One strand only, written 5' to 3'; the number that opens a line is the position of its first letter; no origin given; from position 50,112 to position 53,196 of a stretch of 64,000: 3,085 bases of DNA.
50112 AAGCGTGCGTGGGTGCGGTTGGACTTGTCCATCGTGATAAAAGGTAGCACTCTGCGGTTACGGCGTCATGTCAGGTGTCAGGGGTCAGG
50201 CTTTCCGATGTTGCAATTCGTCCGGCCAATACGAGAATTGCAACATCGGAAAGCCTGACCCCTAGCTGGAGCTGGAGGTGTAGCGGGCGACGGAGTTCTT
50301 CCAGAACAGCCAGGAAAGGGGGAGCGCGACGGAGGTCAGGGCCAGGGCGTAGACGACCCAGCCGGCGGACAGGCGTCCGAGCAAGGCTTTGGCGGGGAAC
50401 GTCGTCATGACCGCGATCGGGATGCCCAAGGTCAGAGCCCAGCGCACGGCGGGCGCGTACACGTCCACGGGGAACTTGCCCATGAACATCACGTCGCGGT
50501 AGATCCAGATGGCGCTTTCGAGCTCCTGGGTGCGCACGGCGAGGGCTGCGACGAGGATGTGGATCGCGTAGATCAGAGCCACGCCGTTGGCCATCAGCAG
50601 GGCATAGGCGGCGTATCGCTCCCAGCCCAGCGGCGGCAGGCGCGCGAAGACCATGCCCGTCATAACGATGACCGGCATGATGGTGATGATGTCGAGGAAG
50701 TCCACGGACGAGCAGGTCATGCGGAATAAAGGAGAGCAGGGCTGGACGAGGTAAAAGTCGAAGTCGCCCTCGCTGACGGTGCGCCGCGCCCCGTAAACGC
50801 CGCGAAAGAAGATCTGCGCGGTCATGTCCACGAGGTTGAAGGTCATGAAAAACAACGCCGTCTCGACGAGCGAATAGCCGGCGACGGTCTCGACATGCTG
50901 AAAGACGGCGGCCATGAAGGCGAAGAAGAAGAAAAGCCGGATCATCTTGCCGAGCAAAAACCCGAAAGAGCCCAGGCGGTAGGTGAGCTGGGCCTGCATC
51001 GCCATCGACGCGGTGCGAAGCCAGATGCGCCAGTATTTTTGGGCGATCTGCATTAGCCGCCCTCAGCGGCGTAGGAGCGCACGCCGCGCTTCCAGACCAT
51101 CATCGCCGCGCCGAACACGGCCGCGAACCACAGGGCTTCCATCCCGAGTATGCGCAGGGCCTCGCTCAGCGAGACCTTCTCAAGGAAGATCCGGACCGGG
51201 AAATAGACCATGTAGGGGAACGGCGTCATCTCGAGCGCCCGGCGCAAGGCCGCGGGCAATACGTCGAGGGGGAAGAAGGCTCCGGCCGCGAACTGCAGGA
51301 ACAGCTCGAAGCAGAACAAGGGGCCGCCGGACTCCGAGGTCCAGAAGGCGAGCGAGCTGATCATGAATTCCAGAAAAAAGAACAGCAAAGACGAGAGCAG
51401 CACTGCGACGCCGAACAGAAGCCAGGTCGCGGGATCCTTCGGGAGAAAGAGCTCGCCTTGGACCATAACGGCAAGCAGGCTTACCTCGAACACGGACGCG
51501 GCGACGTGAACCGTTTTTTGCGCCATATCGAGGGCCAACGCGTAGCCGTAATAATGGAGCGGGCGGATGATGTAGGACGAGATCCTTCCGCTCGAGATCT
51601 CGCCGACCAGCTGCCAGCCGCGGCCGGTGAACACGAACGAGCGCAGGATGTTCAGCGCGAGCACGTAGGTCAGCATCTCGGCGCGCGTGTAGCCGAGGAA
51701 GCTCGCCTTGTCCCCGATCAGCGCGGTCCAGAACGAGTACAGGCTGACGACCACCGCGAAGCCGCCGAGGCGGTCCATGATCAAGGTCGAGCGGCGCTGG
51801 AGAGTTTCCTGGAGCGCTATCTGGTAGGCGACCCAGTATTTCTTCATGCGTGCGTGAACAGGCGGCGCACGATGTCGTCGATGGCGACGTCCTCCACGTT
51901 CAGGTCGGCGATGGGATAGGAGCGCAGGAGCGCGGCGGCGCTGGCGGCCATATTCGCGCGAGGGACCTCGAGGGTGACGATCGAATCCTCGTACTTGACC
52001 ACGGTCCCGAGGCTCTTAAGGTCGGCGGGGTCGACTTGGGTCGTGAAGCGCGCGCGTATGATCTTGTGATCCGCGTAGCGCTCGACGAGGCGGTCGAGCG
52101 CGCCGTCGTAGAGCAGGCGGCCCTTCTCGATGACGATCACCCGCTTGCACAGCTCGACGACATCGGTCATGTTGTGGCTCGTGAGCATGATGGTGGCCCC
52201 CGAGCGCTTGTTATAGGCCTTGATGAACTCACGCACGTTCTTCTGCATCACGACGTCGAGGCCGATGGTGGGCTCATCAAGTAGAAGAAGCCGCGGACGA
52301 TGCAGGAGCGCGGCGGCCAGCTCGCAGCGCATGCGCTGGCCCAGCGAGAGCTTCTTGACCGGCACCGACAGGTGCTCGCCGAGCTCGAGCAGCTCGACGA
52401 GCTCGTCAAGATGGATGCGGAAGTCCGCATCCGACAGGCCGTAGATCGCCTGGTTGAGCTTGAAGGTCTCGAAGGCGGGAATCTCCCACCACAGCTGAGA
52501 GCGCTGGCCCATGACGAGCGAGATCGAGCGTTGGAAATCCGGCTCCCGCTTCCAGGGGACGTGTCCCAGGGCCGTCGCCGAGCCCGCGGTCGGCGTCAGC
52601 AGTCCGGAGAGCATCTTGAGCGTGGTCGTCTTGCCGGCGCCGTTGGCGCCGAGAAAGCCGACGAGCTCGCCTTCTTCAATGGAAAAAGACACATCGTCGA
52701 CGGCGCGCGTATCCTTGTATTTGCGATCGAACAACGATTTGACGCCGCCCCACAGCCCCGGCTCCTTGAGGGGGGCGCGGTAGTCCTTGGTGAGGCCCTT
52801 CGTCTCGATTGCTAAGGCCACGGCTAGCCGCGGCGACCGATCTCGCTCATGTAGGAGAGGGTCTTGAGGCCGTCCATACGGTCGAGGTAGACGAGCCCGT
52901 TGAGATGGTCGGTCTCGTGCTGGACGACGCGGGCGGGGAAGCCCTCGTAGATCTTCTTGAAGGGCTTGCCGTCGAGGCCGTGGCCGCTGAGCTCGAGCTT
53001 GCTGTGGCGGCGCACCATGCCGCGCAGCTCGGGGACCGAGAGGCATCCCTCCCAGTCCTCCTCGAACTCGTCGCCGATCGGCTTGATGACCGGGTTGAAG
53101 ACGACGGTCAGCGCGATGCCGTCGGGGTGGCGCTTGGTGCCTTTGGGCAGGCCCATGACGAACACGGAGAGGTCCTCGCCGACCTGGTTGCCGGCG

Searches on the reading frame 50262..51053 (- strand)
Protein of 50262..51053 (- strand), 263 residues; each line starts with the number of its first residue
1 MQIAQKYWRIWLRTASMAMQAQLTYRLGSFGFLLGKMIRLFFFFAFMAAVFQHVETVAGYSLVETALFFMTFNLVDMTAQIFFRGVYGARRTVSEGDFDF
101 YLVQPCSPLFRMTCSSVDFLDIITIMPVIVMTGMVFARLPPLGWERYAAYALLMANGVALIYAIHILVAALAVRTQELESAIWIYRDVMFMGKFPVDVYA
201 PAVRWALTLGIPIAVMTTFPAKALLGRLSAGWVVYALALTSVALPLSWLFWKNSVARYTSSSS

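Call 73: search_protein_families(library=pfam, proteins=[window:50262-51053:-])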
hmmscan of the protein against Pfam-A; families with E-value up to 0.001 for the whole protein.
window:50262-51053:- (263 aa): 1 family
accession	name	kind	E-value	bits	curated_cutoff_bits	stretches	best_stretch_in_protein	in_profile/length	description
PF06182.17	ABC2_membrane_6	-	1.5e-36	126.8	22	1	42-262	6-229/229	ABC-2 family transporter protein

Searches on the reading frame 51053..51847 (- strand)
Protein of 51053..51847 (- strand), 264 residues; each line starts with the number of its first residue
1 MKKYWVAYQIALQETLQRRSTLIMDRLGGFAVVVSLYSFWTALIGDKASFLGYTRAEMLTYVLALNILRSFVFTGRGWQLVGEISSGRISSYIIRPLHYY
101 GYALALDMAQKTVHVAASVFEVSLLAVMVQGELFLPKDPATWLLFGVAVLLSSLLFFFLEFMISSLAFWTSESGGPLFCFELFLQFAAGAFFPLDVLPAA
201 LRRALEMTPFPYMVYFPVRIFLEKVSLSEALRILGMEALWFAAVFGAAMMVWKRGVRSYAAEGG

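Call 73: search_protein_families(library=pfam, proteins=[window:51053-51847:-])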
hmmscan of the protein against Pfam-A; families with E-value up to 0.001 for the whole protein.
window:51053-51847:- (264 aa): 1 family
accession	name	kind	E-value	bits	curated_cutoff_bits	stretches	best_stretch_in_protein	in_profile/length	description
PF06182.17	ABC2_membrane_6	-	4.9e-24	85.8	22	1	35-263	6-229/229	ABC-2 family transporter protein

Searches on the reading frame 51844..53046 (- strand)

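Call 73: search_protein_families(library=pfam, proteins=[window:51844-53046:-])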
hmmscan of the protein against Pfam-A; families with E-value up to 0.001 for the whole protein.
window:51844-53046:- (400 aa): 2 families
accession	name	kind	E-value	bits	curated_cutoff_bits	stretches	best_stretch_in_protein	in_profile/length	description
PF00005.33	ABC_tran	-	2.5e-27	96.6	25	1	117-260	2-136/137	ABC transporter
PF13304.12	AAA_21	-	1.6e-13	51.8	27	1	204-293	193-300/304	AAA domain, putative AbiEii toxin, Type IV TA system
